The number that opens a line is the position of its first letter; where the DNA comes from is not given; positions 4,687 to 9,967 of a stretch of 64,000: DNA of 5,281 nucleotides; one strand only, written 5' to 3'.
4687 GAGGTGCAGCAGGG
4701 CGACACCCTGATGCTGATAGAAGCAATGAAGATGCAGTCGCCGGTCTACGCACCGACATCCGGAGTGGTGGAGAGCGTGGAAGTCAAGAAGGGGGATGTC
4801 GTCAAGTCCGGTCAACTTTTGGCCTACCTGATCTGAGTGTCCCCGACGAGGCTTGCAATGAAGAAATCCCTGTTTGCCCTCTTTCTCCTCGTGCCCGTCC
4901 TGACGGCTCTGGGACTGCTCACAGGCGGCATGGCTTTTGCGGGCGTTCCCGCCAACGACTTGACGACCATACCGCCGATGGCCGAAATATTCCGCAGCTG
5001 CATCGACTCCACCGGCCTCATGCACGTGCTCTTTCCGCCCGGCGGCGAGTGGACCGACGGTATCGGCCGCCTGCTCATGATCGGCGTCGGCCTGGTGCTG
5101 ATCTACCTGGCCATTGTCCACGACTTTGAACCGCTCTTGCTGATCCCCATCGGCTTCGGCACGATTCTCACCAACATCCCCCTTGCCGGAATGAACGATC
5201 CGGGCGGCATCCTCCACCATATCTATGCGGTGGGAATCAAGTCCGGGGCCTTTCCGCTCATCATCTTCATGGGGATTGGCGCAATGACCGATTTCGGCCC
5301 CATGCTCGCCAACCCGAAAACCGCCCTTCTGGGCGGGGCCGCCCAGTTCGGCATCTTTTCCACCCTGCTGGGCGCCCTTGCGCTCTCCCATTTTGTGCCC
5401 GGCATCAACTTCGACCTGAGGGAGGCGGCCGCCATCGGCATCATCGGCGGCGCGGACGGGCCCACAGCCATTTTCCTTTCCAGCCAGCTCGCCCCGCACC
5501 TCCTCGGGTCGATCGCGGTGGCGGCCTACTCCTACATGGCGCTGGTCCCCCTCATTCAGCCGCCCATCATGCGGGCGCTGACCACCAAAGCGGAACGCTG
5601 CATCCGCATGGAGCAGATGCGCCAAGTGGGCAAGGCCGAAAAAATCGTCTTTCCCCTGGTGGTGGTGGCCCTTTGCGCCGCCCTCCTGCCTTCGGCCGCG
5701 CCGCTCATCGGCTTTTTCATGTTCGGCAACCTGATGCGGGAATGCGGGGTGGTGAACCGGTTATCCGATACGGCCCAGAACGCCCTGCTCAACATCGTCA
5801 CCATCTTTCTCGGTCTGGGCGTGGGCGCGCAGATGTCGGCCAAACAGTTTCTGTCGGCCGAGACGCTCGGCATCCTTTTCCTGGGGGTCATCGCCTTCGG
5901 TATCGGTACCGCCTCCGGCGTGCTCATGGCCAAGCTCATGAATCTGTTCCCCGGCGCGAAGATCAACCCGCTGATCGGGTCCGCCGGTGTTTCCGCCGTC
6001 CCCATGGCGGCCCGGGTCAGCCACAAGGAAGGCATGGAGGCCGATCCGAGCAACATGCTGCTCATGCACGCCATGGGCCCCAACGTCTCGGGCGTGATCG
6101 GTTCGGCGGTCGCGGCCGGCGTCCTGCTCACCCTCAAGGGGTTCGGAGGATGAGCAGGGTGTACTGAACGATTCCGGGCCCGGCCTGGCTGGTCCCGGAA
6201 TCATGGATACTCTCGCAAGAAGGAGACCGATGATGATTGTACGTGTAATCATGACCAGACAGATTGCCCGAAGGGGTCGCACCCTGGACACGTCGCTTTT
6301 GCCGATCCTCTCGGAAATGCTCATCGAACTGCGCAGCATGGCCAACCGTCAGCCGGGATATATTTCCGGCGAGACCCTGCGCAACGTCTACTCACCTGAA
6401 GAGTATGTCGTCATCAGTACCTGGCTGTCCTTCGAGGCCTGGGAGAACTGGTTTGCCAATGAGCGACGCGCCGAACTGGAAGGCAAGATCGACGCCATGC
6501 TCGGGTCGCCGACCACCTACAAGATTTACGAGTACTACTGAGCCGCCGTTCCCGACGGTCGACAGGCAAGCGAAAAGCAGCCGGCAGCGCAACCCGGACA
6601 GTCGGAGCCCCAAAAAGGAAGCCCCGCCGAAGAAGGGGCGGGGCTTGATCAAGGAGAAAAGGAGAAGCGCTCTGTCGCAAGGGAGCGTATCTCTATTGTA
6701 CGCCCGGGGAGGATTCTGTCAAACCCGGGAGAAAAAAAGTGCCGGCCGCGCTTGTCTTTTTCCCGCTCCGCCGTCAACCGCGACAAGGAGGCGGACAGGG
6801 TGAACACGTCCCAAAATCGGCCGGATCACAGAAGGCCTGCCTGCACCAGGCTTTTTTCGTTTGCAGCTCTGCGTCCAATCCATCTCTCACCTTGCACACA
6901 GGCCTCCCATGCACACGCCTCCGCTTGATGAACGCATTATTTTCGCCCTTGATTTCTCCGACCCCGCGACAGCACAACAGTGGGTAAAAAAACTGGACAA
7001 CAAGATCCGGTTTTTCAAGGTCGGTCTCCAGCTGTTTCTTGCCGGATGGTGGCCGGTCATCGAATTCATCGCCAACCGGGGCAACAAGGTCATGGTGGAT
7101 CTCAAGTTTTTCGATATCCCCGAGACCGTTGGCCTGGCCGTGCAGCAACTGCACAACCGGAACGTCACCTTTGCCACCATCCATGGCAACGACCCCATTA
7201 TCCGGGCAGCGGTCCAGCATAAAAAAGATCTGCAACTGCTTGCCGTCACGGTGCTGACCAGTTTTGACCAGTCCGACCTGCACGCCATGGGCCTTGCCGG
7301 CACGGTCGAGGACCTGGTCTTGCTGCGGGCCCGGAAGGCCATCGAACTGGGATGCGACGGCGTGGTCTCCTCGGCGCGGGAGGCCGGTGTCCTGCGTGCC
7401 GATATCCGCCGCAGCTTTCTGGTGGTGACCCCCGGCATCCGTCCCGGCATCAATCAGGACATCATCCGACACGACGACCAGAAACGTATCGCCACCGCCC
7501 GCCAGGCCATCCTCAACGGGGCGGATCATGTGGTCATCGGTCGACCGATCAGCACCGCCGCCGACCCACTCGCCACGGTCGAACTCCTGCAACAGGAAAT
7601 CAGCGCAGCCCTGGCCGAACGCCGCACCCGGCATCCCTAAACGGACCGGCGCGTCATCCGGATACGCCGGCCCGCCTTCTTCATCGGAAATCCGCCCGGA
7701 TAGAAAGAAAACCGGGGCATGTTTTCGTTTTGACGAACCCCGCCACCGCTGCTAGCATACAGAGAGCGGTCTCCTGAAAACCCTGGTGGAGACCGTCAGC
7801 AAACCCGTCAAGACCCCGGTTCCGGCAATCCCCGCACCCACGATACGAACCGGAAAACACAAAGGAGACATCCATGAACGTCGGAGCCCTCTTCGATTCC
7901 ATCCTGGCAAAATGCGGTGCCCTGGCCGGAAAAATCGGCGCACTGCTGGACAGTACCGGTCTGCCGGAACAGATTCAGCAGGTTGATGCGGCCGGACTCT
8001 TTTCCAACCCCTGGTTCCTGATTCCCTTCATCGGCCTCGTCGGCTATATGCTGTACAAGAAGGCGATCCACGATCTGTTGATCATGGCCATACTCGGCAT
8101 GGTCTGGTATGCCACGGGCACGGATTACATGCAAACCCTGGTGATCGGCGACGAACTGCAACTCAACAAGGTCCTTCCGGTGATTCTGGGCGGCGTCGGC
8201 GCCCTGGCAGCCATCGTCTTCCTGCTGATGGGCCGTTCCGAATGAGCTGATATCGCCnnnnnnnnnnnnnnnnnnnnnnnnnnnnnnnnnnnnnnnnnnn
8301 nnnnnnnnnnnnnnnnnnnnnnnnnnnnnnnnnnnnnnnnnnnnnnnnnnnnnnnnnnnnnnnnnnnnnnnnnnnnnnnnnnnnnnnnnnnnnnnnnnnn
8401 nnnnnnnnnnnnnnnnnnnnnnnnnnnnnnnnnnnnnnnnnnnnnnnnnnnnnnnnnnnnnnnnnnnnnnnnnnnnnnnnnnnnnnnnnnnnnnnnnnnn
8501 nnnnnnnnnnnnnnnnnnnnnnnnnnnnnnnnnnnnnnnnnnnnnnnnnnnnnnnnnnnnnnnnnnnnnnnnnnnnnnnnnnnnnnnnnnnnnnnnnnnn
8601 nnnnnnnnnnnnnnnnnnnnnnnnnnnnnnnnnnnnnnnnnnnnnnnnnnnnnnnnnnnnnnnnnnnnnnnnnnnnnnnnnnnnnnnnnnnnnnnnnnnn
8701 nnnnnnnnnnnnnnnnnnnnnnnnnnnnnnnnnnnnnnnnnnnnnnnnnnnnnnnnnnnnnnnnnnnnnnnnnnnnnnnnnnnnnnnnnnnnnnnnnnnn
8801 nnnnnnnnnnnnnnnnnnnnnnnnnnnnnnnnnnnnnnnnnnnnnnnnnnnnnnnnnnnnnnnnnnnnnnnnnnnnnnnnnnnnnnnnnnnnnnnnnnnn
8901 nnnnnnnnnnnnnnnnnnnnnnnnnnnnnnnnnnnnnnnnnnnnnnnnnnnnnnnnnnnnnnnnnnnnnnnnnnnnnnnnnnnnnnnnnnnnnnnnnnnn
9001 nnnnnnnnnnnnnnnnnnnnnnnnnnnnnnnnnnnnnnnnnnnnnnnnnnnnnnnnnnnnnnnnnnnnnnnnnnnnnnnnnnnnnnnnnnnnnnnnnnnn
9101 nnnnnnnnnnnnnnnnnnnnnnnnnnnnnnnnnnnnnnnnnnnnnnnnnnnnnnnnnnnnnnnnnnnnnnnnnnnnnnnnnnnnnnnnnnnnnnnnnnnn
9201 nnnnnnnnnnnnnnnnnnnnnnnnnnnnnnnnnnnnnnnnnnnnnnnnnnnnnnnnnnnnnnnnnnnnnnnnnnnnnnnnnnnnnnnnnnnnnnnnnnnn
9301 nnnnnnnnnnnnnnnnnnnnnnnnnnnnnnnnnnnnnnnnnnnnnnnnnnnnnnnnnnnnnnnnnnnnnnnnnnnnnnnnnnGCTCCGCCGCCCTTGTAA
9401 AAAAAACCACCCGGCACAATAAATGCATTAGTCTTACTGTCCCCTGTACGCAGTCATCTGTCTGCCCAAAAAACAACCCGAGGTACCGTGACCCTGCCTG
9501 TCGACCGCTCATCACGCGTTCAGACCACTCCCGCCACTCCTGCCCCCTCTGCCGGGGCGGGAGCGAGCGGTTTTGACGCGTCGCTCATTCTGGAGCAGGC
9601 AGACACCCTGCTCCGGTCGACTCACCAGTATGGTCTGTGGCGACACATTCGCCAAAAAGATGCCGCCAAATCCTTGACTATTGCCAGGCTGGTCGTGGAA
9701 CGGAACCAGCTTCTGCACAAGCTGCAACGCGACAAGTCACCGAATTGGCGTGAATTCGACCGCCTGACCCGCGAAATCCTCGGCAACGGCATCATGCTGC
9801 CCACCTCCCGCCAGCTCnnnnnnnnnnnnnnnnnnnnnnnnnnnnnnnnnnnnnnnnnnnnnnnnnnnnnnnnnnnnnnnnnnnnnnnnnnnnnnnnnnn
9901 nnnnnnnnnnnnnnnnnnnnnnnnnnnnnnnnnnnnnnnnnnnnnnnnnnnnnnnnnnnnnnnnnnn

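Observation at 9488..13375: Usher-like barrel with no recognisable signal peptide, a Pro/Ala-rich N-terminal extension and a C-terminal SPOR peptidoglycan-binding domain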

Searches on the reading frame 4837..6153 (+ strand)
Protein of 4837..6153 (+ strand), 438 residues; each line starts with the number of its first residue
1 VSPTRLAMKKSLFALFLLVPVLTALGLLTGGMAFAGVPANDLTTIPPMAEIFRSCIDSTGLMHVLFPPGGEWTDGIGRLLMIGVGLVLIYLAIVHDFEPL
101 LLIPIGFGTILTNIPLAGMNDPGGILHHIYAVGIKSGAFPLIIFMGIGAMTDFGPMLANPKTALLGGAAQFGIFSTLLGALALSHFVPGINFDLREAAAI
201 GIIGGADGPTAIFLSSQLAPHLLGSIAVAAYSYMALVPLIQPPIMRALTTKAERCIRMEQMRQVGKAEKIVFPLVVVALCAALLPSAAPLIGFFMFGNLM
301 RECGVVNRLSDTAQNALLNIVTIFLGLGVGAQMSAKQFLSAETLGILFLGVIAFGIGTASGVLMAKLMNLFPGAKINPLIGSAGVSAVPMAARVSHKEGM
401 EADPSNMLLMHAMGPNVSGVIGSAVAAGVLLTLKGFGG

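Call 82: search_protein_families(library=pfam, proteins=[window:4837-6153:+], max_evalue=0.00001)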
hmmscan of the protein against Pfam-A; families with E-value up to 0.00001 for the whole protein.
window:4837-6153:+ (438 aa): 1 family
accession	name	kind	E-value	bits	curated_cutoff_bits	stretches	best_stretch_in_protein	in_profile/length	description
PF03977.18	OAD_beta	-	3.3e-159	530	31.6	1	78-433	2-348/349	Na+-transporting oxaloacetate decarboxylase beta subunit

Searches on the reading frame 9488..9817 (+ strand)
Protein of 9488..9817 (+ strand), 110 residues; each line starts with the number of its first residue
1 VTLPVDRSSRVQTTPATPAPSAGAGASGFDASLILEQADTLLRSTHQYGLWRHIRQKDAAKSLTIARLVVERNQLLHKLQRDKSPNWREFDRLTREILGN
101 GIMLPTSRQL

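Call 43: search_protein_representatives(alignment_id=A2)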
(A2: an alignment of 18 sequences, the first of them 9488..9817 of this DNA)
Query: 18 sequences, 110 profile positions. Proteins with E-value up to 0.001 (for the whole library): 63; up to 1e-10: 57; up to 1e-30: 6. The best 63 are listed.
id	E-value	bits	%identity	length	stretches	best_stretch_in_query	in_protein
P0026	4.9e-58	210.0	-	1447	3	5-109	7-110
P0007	2.7e-40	152.9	-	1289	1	1-110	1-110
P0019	8.7e-35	135.2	-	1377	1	1-108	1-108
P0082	1.6e-34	134.3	-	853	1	1-110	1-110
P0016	1.0e-32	128.5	-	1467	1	21-110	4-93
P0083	3.9e-32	126.7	-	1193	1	1-107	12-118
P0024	5.4e-30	119.8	-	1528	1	1-109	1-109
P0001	5.8e-30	119.7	-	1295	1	1-109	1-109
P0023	4.0e-28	113.7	-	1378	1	19-109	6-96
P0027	4.7e-28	113.5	-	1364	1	1-109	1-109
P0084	3.8e-24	101.0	-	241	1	42-110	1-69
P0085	2.4e-23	98.4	-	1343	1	1-108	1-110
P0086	2.5e-23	98.3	-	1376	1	11-106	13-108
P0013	3.1e-22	94.8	-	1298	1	42-110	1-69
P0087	7.1e-22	93.6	-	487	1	15-104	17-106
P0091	2.1e-20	88.9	-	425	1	6-106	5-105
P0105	3.6e-16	75.3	-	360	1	21-107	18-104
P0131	4.5e-08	49.2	-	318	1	27-109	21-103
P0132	1.3e-07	47.8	-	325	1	26-89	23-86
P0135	5.4e-04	36.1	-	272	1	3-102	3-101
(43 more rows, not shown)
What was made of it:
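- P0026 has three tandem copies of the N-domain (call 43). The N-domain is triplicated in P0026, as binding modules often are (call 43).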

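Call 45: search_protein_families(library=pfam, proteins=[P0105, P0131, P0132, P0135, P0091], max_evalue=1)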
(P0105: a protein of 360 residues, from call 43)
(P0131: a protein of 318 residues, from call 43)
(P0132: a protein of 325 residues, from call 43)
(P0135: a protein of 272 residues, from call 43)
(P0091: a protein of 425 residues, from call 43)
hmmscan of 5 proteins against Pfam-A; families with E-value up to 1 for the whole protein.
P0105 (360 aa): 1 family
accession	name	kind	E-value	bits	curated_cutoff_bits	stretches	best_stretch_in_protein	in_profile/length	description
PF12671.13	Amidase_6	-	0.021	15.4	23.2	1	173-288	17-129/163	Putative amidase domain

P0131 (318 aa): 1 family
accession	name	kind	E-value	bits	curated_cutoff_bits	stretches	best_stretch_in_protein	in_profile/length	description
PF05257.22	CHAP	-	0.0066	17.4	26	1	210-244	39-76/81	CHAP domain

P0132 (325 aa): 0 families

P0135 (272 aa): 3 families
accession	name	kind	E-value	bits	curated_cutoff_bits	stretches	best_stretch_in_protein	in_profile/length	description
PF05257.22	CHAP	-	0.006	17.5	26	1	145-245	5-67/81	CHAP domain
PF12671.13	Amidase_6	-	0.11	13.1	23.2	1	147-245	28-126/163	Putative amidase domain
PF09413.15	DUF2007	-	0.26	11.9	25.7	0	153-175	14-35/66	Putative prokaryotic signal transducing protein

P0091 (425 aa): 7 families
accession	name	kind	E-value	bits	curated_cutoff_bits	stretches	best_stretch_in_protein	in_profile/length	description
PF17210.9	SdrD_B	-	9.4e-08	32.7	29.7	1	201-249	20-68/112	SdrD B-like domain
PF13620.12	CarboxypepD_reg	-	1.2e-07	32.4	32.3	1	201-248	10-57/82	Carboxypeptidase regulatory-like domain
PF17802.7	SpaA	-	2.6e-06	27.9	23.1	1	201-244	11-57/91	Prealbumin-like fold domain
PF23623.1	GBD_IRG7_N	-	0.056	14.1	27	1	211-249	41-82/95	IRG7 N-terminal galactose binding domain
PF11974.14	bMG3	-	0.11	12.9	34.9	1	202-236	25-59/103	Bacterial alpha-2-macroglobulin MG3 domain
PF07495.19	Y_Y_Y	-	0.11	12.8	26.6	1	225-248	24-47/65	Y_Y_Y domain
PF13715.12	CarbopepD_reg_2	-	0.12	12.8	32.2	1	220-247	26-52/88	CarboxypepD_reg-like domain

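Call 46: find_encoding_contigs(protein=P0105, flank=8000, max_places=3)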
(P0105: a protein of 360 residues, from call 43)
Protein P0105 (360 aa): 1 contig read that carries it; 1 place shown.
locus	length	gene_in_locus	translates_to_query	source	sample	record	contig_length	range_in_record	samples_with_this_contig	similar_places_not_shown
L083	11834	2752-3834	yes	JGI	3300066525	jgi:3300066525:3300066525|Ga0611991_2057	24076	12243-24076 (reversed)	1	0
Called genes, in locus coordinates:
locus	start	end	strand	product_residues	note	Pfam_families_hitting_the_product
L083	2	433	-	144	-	?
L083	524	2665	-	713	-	PF00580:UvrD-helicase, PF13245:AAA_19, PF13361:UvrD_C, PF13538:UvrD_C_2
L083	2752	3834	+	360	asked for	-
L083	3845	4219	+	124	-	-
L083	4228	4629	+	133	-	-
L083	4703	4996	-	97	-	-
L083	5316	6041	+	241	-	PF01048:PNP_UDP_1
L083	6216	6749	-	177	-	-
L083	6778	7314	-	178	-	PF09721:Exosortase_EpsH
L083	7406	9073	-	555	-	PF00933:Glyco_hydro_3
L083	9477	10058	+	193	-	PF22014:DUF6932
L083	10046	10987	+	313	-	-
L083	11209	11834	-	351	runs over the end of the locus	PF01208:URO-D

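Call 49: search_protein_families(library=pfam, alignment_id=A2, max_evalue=10)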
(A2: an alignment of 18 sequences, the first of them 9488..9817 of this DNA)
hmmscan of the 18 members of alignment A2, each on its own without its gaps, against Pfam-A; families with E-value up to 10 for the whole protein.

A. member 1, window:9488-9817:+ (110 aa): 0 families

B. families by the number of members that match (of 18 scanned): 17 families
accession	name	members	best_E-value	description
PF01453.30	B_lectin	4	0.003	D-mannose binding lectin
PF22549.1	ARPP-2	3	0.0052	ARPP-2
PF05943.17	VipB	3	0.027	EvpB/VC_A0108, tail sheath N-terminal domain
PF08977.15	BOFC_N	1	0.0048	Bypass of Forespore C, N terminal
PF18858.6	LPD39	1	0.0049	Large polyvalent protein associated domain 39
PF03179.20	V-ATPase_G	1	0.041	Vacuolar (H+)-ATPase G subunit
PF17414.8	MatP_C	1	0.043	MatP C-terminal ribbon-helix-helix domain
PF20505.3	DUF6731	1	0.045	Family of unknown function (DUF6731)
PF19054.6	DUF5753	1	0.049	Domain of unknown function (DUF5753)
PF19957.5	EAD5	1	0.068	Effector-associated domain 5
PF20135.4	DUF6525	1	0.078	Family of unknown function (DUF6525)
PF21269.3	TreT_GT1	1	0.081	Trehalose synthase, N-terminal domain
PF18417.6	LodA_C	1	0.1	L-lysine epsilon oxidase C-terminal domain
PF12735.13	IgD3_Trs65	1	0.1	TRAPP trafficking subunit Trs65 IgD3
PF10735.14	DUF2526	1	0.19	Protein of unknown function (DUF2526)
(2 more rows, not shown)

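Call 59: find_encoding_contigs(protein=P0131, flank=8000, max_places=3)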
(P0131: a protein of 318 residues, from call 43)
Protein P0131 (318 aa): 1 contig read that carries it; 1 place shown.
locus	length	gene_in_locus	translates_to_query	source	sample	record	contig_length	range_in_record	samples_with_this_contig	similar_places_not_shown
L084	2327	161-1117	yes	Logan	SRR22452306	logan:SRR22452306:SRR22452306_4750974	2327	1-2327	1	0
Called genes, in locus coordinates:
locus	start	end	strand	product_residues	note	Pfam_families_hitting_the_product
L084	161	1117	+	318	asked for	-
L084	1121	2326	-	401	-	?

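Call 60: find_encoding_contigs(protein=P0132, flank=8000, max_places=3)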
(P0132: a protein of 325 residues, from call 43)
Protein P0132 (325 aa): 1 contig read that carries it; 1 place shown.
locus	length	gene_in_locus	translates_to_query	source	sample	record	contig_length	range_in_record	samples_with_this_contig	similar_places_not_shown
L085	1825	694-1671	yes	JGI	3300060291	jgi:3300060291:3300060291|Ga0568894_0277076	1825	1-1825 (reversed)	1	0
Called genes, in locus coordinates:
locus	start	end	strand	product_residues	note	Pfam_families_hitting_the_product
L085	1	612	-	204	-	?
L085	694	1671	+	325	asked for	-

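Call 61: predict_structure(alignment_id=A2)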
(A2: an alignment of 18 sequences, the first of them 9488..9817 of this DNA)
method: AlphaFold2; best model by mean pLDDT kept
length: 110 residues; sequences in the alignment: 18
mean_pLDDT: 78.2   pTM: 0.63
mean pLDDT of the five models: 78.2, 76.3, 76.1, 74.9, 74.8
residues with pLDDT >= 90: 54; 70-90: 25; 50-70: 8; < 50: 23
segments of 3 or more residues with pLDDT < 50: 1-3, 6-25
pLDDT, mean of each block of 10 residues (from residue 1): 45 43 55 92 92 93 94 89 80 92 86
secondary structure, 60 per line:
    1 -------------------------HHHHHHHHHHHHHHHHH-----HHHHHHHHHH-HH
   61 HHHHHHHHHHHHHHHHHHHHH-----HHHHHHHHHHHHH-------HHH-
elements in order: H26-42 H48-57 H59-81 H87-99
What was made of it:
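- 9488..9571 (+): Residues 1-28. Conserved but disordered N-terminal peptide (consensus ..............., S/T/P/A/G-rich), with no hydrophobic core. pLDDT is below 50 for residues 1-25 (call 61).
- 9572..9811 (+): Residues 29-108. Novel four-helix N-domain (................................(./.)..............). AF2 gives helices at 26-42, 48-57, 59-81 and 87-99, with core pLDDT about 92 (call 61).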

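Call 65: fold_search(model_id=the predicted structure, library=pdb)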
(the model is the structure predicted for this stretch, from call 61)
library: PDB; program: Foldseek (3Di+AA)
matches with E <= 10: 11; with E <= 0.001: 0
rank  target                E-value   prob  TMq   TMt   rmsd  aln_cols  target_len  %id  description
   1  7f6j_C                4.5e+00  0.08  0.26  0.26  13.6        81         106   12  Crystal structure of the PDZD8 coiled-coil domain - Rab7 complex (released 2022-02-23)
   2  8cqo_A                4.5e+00  0.06  0.22  0.15  20.7        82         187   17  Crystal structure of Borrelia burgdorferi paralogous family 12 outer surface protein BBK01 (Se-Met data) (released 2024-03-13)
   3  8cqn_A                6.7e+00  0.04  0.22  0.16  20.4        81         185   17  Crystal structure of Borrelia burgdorferi paralogous family 12 outer surface protein BBK01 (released 2024-03-13)
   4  6ek9                  7.6e+00  0.11  0.32  0.29   8.9        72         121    6  Cytosolic copper storage protein Csp from Streptomyces lividans: Cu loaded form (released 2018-08-08)
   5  9rad_A                8.0e+00  0.03  0.25  0.08  14.7       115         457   19  PhiC31 integrase-attL complex: B-bound subregion (released 2026-02-11)
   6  9dis_A                8.5e+00  0.15  0.47  0.46   6.1        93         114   12  Cryo-EM structure of the heme/hemoglobin transporter ChuA, in complex with de novo designed binder H3 (released 2025-05-21)
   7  6qvh                  8.5e+00  0.10  0.32  0.28   8.6        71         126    6  Streptomyces lividans Ccsp mutant - H113A (released 2019-07-10)
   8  8hf3_A                9.0e+00  0.06  0.23  0.10   8.3        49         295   14  Cryo-EM structure of human ZDHHC9/GCP16 complex (released 2023-11-22)
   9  3rgu_A                9.0e+00  0.05  0.26  0.31  13.4        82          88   12  Structure of Fap-NRa at pH 5.0 (released 2011-12-28)
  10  2kkm_MODEL_1_A        9.5e+00  0.06  0.33  0.27  10.2       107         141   15  Solution NMR structure of yeast protein YOR252W [residues 38-178]: Northeast Structural Genomics Consortium ta (released 2009-10-06)
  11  6lum_G                9.5e+00  0.05  0.26  0.24  14.9        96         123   17  Structure of Mycobacterium smegmatis succinate dehydrogenase 2 (released 2020-05-27)
